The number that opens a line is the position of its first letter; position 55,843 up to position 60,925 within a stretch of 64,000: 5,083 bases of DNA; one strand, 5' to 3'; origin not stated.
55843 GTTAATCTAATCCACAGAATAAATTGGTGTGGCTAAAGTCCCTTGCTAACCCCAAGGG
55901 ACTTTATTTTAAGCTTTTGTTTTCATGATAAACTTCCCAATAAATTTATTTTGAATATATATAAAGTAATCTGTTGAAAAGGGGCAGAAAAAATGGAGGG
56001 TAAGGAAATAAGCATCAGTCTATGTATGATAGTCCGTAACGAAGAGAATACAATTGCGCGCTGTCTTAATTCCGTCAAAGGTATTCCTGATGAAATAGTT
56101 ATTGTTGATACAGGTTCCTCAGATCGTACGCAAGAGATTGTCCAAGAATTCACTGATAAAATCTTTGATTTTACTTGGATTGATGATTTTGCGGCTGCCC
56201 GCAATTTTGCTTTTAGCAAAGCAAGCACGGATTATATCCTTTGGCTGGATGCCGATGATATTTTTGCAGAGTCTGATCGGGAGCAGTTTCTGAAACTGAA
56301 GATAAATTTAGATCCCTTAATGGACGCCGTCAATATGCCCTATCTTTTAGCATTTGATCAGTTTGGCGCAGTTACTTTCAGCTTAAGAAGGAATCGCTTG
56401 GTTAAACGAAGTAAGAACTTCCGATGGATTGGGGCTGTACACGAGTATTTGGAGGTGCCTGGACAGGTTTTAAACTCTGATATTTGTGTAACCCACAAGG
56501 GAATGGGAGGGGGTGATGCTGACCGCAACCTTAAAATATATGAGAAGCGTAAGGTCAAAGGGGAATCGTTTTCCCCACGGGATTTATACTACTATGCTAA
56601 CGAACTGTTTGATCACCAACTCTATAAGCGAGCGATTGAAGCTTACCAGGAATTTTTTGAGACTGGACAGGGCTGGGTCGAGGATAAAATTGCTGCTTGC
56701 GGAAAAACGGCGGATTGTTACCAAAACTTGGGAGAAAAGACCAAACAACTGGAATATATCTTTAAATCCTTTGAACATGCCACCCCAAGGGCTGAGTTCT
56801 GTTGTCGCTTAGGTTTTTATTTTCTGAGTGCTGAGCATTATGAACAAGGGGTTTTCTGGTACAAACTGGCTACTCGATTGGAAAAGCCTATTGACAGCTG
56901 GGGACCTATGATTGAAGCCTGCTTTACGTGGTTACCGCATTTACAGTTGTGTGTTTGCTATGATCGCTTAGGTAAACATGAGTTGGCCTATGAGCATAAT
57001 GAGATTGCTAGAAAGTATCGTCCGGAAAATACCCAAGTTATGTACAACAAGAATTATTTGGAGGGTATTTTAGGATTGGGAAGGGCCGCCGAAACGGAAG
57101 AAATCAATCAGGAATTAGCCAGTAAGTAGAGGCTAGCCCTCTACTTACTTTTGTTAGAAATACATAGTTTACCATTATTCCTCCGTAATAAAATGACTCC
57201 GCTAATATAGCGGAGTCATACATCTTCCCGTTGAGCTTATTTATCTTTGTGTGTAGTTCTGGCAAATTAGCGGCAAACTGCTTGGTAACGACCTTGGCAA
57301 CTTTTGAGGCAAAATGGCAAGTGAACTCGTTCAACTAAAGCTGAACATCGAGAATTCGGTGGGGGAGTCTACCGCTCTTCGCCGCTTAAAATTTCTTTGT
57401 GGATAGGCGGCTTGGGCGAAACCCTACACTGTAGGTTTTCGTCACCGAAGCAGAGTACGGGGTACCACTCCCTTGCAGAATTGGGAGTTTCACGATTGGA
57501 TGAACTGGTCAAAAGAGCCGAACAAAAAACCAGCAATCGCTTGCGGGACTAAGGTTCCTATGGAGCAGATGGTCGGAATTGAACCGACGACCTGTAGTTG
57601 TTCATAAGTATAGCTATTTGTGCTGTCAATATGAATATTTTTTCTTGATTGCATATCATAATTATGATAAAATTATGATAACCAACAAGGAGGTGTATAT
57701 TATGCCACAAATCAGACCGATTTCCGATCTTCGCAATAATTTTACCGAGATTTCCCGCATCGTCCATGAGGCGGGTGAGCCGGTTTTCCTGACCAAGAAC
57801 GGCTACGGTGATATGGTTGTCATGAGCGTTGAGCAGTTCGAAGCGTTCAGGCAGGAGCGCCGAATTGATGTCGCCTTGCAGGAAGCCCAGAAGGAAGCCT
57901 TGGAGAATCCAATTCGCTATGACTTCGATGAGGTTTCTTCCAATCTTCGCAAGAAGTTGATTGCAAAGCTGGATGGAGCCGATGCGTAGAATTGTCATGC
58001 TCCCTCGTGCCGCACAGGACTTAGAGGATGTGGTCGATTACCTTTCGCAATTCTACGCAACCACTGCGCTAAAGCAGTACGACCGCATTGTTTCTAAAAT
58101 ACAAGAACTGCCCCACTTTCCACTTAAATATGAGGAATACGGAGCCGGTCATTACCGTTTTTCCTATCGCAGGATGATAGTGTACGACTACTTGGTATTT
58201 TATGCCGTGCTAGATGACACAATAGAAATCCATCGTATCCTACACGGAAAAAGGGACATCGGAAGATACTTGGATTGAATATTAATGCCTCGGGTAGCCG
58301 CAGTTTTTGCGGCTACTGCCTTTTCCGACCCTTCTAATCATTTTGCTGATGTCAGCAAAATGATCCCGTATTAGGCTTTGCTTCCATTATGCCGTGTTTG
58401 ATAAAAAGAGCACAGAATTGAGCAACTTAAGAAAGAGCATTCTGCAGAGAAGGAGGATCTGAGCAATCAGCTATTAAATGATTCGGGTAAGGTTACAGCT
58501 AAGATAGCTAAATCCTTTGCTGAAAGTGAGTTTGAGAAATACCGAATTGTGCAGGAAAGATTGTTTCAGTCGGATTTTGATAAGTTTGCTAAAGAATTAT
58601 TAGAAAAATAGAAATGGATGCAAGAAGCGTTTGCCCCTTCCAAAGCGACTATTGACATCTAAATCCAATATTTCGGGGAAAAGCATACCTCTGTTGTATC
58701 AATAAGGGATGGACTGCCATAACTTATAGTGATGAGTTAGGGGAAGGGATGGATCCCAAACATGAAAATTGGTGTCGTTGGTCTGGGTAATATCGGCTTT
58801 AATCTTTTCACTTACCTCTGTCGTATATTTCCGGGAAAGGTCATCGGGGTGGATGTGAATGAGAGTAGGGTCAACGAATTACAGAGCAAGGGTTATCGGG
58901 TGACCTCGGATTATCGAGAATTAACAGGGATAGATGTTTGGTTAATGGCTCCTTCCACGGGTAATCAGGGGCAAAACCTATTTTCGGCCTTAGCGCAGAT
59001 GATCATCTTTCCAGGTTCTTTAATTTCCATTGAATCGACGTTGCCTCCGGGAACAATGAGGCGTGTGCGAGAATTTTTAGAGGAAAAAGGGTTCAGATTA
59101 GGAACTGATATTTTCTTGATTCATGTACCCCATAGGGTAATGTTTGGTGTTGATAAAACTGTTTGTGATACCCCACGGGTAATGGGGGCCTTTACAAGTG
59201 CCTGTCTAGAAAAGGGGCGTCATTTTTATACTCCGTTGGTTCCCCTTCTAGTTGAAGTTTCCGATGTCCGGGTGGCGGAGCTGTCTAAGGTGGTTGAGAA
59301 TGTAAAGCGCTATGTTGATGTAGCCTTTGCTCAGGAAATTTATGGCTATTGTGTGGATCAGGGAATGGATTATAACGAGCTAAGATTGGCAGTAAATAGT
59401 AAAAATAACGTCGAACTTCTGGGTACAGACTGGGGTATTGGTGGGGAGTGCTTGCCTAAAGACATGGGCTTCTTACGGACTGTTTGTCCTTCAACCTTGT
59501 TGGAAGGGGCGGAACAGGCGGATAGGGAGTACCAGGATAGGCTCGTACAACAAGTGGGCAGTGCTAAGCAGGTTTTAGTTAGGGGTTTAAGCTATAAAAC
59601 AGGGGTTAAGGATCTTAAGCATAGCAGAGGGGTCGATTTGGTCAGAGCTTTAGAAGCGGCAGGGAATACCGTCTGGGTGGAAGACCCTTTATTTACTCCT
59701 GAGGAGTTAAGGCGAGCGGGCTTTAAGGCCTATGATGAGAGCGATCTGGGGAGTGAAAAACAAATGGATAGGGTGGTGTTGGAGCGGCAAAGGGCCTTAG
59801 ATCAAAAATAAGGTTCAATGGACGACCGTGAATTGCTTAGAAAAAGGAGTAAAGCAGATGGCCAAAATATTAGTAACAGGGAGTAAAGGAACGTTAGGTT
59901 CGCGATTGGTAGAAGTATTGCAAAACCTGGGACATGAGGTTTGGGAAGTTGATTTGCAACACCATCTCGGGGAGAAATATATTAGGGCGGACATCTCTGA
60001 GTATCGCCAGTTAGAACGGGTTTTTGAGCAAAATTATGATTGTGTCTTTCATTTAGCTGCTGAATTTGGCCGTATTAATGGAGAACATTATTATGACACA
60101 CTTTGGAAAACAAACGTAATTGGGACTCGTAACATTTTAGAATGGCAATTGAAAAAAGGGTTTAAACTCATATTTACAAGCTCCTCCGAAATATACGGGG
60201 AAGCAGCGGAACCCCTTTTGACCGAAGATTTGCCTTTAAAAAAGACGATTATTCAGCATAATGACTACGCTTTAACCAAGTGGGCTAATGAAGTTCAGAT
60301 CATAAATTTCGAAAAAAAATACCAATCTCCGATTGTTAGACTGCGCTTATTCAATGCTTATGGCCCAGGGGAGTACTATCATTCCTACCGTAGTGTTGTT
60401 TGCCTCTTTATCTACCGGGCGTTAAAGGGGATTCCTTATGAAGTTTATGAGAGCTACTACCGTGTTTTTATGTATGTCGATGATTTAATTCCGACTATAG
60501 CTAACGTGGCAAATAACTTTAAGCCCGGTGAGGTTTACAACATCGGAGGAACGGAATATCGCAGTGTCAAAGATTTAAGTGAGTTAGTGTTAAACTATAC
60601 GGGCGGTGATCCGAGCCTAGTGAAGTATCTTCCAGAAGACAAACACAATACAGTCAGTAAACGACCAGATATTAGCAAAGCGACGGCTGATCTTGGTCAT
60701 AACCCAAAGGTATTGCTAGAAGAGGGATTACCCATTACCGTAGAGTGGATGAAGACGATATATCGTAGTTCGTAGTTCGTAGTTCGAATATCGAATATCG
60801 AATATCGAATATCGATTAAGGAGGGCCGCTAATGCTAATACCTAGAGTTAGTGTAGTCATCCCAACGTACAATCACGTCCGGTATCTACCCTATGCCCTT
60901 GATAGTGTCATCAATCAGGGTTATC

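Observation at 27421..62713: A ~35 kb mosaic island of soluble glycosyltransferases, nucleotide-sugar genes and uncharacterised structural proteins with no export machinery: probable mother-cell protein-glycosylation / spore-surface system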

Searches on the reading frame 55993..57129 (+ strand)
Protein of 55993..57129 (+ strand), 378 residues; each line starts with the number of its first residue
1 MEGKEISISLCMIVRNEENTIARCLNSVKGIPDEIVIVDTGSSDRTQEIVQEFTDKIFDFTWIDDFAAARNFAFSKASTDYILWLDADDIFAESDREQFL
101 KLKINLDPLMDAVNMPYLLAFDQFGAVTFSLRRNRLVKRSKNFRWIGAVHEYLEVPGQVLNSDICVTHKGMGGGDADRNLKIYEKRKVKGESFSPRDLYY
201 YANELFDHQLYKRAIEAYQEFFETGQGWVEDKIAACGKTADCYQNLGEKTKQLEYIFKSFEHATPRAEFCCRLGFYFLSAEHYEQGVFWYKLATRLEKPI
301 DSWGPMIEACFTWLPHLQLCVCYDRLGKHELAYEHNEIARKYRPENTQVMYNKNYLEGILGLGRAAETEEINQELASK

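Call 7: search_protein_families(library=pfam, proteins=[window:55993-57129:+], max_evalue=0.01)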
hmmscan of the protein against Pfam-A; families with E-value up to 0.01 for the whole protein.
window:55993-57129:+ (378 aa): 3 families
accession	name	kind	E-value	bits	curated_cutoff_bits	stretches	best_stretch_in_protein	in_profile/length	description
PF00535.33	Glycos_transf_2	-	4.4e-23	82.5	23.3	1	9-101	1-101/168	Glycosyl transferase family 2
PF10111.15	Glyco_tranf_2_2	-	1.5e-07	31.6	27.3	1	34-103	31-106/276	Glycosyltransferase like family 2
PF13704.12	Glyco_tranf_2_4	-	7.9e-05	23.5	27.5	1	15-97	1-90/98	Glycosyl transferase family 2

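Call 48: search_protein_families(library=ncbifam, proteins=[window:55993-57129:+], max_evalue=0.00001)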
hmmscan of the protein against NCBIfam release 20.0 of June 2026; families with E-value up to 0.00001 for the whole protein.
window:55993-57129:+ (378 aa): 5 families
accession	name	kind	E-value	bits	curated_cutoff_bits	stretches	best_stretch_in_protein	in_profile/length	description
TIGR04195.1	S_glycosyl_SunS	equivalog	2.7e-20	72.6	350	1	7-216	58-282/421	SunS family peptide S-glycosyltransferase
NF007482.0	PRK10073.1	equivalog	1e-08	34.6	423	1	5-103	5-110/334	glycosyltransferase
TIGR04283.1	glyco_like_mftF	equivalog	4.1e-07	29.8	182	1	9-97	2-91/221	TIGR04283 family arsenosugar biosynthesis glycosyltransferase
NF047683.1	TeichurnBiosyTuaG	equivalog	8.5e-07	28.9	400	1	5-101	5-109/252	teichuronic acid biosynthesis protein TuaG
TIGR03937.1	PgaC_IcaA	equivalog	5.3e-06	25.6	422.3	1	7-113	46-159/407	poly-beta-1,6-N-acetyl-D-glucosamine synthase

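Call 61: search_solved_structures(query=window:55993-57129:+, max_evalue=0.01)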
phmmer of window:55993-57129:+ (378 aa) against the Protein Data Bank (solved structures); distinct sequences matched with E-value up to 0.01: 15.
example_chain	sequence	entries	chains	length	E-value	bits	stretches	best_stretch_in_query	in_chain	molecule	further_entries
22ao_A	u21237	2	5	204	8.5e-28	100.4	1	8-155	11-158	GmaR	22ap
7msk_A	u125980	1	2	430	1.1e-16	63.8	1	7-206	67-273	Glyco_trans_2-like domain-containing protein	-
7msp_A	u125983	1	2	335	3.6e-14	55.6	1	8-205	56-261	SPbeta prophage-derived glycosyltransferase SunS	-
7msn_A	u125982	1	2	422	6.3e-14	54.8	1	8-205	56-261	SPbeta prophage-derived glycosyltransferase SunS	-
6p61_A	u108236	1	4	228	3.7e-06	29.2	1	7-123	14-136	Glycosyltransferase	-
3l7i_A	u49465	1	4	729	6.3e-05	25.2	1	10-110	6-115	Teichoic acid biosynthesis protein F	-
3l7j_A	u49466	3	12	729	6.3e-05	25.2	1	10-110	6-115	Teichoic acid biosynthesis protein F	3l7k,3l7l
3l7m_A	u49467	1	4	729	6.3e-05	25.2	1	10-110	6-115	Teichoic acid biosynthesis protein F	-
9omm_A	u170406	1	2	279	0.00015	23.9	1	3-92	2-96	Glycosyltransferase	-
9omh_A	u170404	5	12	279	0.00015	23.9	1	3-92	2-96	Glycosyltransferase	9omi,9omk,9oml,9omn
9omj_A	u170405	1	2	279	0.00041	22.5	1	10-92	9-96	Glycosyltransferase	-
7obi_A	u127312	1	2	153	0.00066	21.8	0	211-297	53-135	CTPR-rv4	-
5hea_A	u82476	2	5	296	0.0012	20.9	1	8-100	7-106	Putative glycosyltransferase (GalT1)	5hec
2z87_A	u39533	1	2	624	0.0024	20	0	23-88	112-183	Chondroitin synthase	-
2z86_A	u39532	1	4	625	0.0024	20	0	23-88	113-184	Chondroitin synthase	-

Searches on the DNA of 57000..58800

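Call 89: search_rna_families(source=window, start=57000, end=58800, threshold=evalue, max_evalue=1)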
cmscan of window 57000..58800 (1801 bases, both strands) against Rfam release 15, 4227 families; matches with E-value up to 1: 6.
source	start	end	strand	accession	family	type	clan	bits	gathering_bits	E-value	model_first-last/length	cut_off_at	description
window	57634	57704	+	RF02934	caiA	Gene; sRNA;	-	22.6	55.5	0.72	1-78/78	no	caiA RNA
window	58337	58364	+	RF04239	mir-4679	Gene; miRNA;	-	20.8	88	0.8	1-75/75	no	mir-4679 microRNA precursor family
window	58337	58364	-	RF04239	mir-4679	Gene; miRNA;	-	20.7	88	0.89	1-75/75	no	mir-4679 microRNA precursor family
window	57563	57623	+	RF04354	Plastid-ycf2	Cis-reg;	-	20.4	65.7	0.42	1-75/75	no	Plastid-ycf2 5UTR RNA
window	58296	58355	+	RF02843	RefA5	Gene; antisense;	-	20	91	0.54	1-68/68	no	Enterococcus sRNA A5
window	57572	57589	-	RF00023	tmRNA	Gene;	CL00001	13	47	0.012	346-363/374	no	transfer-messenger RNA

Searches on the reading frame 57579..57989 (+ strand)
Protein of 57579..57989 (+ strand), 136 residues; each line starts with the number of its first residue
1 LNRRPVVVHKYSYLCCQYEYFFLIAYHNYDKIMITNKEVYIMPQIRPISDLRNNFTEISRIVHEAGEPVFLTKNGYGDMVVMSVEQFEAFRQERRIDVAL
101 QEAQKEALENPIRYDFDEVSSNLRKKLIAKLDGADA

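Call 7: search_protein_families(library=pfam, proteins=[window:57579-57989:+], max_evalue=0.01)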
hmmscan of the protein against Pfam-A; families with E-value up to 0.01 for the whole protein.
window:57579-57989:+ (136 aa): 1 family
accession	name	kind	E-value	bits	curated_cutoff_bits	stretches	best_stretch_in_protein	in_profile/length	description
PF02604.26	PhdYeFM_antitox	-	9.2e-13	48.2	29.8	1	44-110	2-66/74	Antitoxin Phd_YefM, type II toxin-antitoxin system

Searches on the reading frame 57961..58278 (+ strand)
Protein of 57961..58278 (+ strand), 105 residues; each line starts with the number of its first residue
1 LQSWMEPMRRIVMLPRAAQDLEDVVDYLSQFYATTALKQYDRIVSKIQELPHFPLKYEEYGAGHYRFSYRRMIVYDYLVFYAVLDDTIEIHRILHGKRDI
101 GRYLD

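Call 59: search_protein_families(library=pfam, proteins=[window:57961-58278:+], max_evalue=1)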
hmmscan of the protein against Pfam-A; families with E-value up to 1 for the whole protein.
window:57961-58278:+ (105 aa): 1 family
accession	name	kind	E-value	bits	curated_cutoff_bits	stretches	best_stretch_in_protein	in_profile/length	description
PF05016.21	ParE_toxin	-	4.1e-14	53.4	23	1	13-99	3-88/89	ParE toxin of type II toxin-antitoxin system, parDE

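Call 90: search_protein_families(library=padloc, proteins=[window:57961-58278:+], max_evalue=0.001)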
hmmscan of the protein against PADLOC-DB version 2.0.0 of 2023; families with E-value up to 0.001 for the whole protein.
window:57961-58278:+ (105 aa): 0 families

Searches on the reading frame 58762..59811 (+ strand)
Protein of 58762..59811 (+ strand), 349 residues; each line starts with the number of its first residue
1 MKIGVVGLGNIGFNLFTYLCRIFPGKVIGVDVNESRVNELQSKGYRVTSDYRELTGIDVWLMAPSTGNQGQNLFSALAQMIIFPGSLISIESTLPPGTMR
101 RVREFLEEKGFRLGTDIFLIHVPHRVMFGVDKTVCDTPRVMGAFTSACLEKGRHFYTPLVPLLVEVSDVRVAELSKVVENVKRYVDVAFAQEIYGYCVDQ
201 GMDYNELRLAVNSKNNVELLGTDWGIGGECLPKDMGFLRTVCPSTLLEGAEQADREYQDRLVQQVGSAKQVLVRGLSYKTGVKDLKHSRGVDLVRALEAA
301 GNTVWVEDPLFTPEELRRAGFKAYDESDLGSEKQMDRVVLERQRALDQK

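Call 7: search_protein_families(library=pfam, proteins=[window:58762-59811:+], max_evalue=0.01)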
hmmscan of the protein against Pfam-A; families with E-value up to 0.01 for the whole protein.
window:58762-59811:+ (349 aa): 5 families
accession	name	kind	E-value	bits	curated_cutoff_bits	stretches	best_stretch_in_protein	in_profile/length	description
PF00984.24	UDPG_MGDP_dh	-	4.1e-14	52.9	25.4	1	171-242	2-75/94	UDP-glucose/GDP-mannose dehydrogenase family, central domain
PF03721.20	UDPG_MGDP_dh_N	-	2.5e-10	40.7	27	1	1-47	1-46/187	UDP-glucose/GDP-mannose dehydrogenase family, NAD binding domain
PF03720.21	UDPG_MGDP_dh_C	-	1.8e-06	28.7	30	1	273-321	2-52/103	UDP-glucose/GDP-mannose dehydrogenase family, UDP binding domain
PF03446.21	NAD_binding_2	-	0.00018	22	21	1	2-112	1-113/161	NAD binding domain of 6-phosphogluconate dehydrogenase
PF02254.24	TrkA_N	-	0.00025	21.8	23.8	1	5-47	3-44/116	TrkA-N domain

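Call 48: search_protein_families(library=ncbifam, proteins=[window:58762-59811:+], max_evalue=0.00001)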
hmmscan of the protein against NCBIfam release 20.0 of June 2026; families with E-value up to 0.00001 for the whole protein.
window:58762-59811:+ (349 aa): 6 families
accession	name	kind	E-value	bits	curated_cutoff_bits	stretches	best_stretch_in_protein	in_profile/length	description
TIGR03026.1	NDP-sugDHase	subfamily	1.6e-49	168.8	189.8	1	83-340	111-384/413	nucleotide sugar dehydrogenase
NF040825.1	UDPMaNacDH_Arch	equivalog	3.7e-27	95.2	750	1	27-310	46-350/418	UDP-N-acetyl-D-mannosamine dehydrogenase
NF008286.0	PRK11064.1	equivalog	3e-23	82.1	459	1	83-299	110-351/420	UDP-N-acetyl-D-mannosamine dehydrogenase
NF041297.1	UDPGDh_AglM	equivalog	9.7e-14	51.1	670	1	87-317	116-364/429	UDP-glucose 6-dehydrogenase AglM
NF047673.2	TeichurnBiosyTuaD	equivalog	5.6e-11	42.2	700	1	88-323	117-365/439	UDP-glucose 6-dehydrogenase TuaD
NF011729.0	PRK15182.1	equivalog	3.9e-09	35.8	592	0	85-319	113-365/425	Vi polysaccharide biosynthesis UDP-N-acetylglucosamine C-6 dehydrogenase TviB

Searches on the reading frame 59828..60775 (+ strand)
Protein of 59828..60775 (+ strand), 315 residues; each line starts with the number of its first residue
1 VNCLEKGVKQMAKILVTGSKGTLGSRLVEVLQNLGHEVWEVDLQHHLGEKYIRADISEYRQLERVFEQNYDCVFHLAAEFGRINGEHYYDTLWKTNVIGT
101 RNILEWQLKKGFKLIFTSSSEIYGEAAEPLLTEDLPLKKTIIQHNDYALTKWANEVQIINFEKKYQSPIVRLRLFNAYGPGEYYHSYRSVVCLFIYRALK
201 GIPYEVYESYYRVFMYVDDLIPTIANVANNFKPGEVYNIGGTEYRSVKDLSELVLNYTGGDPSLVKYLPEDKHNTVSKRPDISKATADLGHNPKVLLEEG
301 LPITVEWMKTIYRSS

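Call 7: search_protein_families(library=pfam, proteins=[window:59828-60775:+], max_evalue=0.01)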
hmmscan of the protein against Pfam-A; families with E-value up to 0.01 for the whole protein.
window:59828-60775:+ (315 aa): 6 families
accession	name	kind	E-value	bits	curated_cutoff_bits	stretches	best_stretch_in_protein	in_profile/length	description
PF01370.27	Epimerase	-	4.3e-43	147.9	20.9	1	14-240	1-240/240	NAD dependent epimerase/dehydratase family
PF16363.11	GDP_Man_Dehyd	-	1.7e-29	103.8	27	1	15-301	1-329/332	GDP-mannose 4,6 dehydratase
PF04321.23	RmlD_sub_bind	-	5.2e-15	55.7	27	1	13-284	2-257/287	RmlD substrate binding domain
PF01073.25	3Beta_HSD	-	5.7e-13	49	22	1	15-183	1-187/280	3-beta hydroxysteroid dehydrogenase/isomerase family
PF07993.18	NAD_binding_4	-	2e-10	40.7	20.1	1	67-172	86-204/258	Male sterility protein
PF02719.21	Polysacc_synt_2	-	3.5e-08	33.4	20.2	1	50-114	57-122/293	Polysaccharide biosynthesis protein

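Call 48: search_protein_families(library=ncbifam, proteins=[window:59828-60775:+], max_evalue=0.00001)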
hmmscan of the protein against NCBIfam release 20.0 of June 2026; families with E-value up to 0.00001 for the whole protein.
window:59828-60775:+ (315 aa): 18 families
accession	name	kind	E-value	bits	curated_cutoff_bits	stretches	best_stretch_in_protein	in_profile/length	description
TIGR01181.1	dTDP_gluc_dehyt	equivalog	2.4e-33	115.6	365.1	1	41-309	31-312/321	dTDP-glucose 4,6-dehydratase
TIGR02197.1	heptose_epim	equivalog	1e-26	93.9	274.6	1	14-309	1-314/316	ADP-glyceromanno-heptose 6-epimerase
TIGR04180.1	EDH_00030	hypoth_equivalog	2.3e-23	82.7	475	1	14-261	1-259/297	NAD-dependent 4,6-dehydratase LegB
TIGR01179.1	galE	equivalog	5.9e-19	68.1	262.3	1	13-180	1-179/332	UDP-glucose 4-epimerase GalE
NF007582.0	PRK10217.1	equivalog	1.6e-18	66.9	698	1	13-308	3-331/355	dTDP-glucose 4,6-dehydratase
NF047922.1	GDPFucSynFcl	equivalog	5.1e-18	65.6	500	1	12-308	3-301/308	GDP-L-fucose synthase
NF007490.0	PRK10084.1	subfamily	3.3e-17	62.5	649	1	13-308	2-334/361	dTDP-glucose 4,6-dehydratase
NF042422.1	oxyalk_red_OleD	equivalog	7e-17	61.8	580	1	13-182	2-173/329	2-alkyl-3-oxoalkanoate reductase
NF042423.1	oxyalk_red_Shew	equivalog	3.6e-13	49.3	580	1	9-183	6-180/331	2-alkyl-3-oxoalkanoate reductase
NF008360.0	PRK11150.1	equivalog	2.3e-12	46.7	452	1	14-261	2-257/310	ADP-glyceromanno-heptose 6-epimerase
TIGR02622.1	CDP_4_6_dhtase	equivalog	4.3e-12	45.8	278.45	1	12-110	5-118/352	CDP-glucose 4,6-dehydratase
TIGR01214.1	rmlD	equivalog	1.1e-11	44.3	224.05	1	13-283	1-256/285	dTDP-4-dehydrorhamnose reductase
TIGR01746.1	Thioester-redct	subfamily_domain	1.7e-11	44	213.35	1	63-176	86-194/371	thioester reductase domain-containing protein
NF043036.1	ErythonDh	equivalog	2e-11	43.7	325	1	13-138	2-144/321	D-erythronate dehydrogenase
TIGR03466.1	HpnA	hypoth_equivalog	2.4e-10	39.8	367.65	1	13-181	2-174/327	hopanoid-associated sugar epimerase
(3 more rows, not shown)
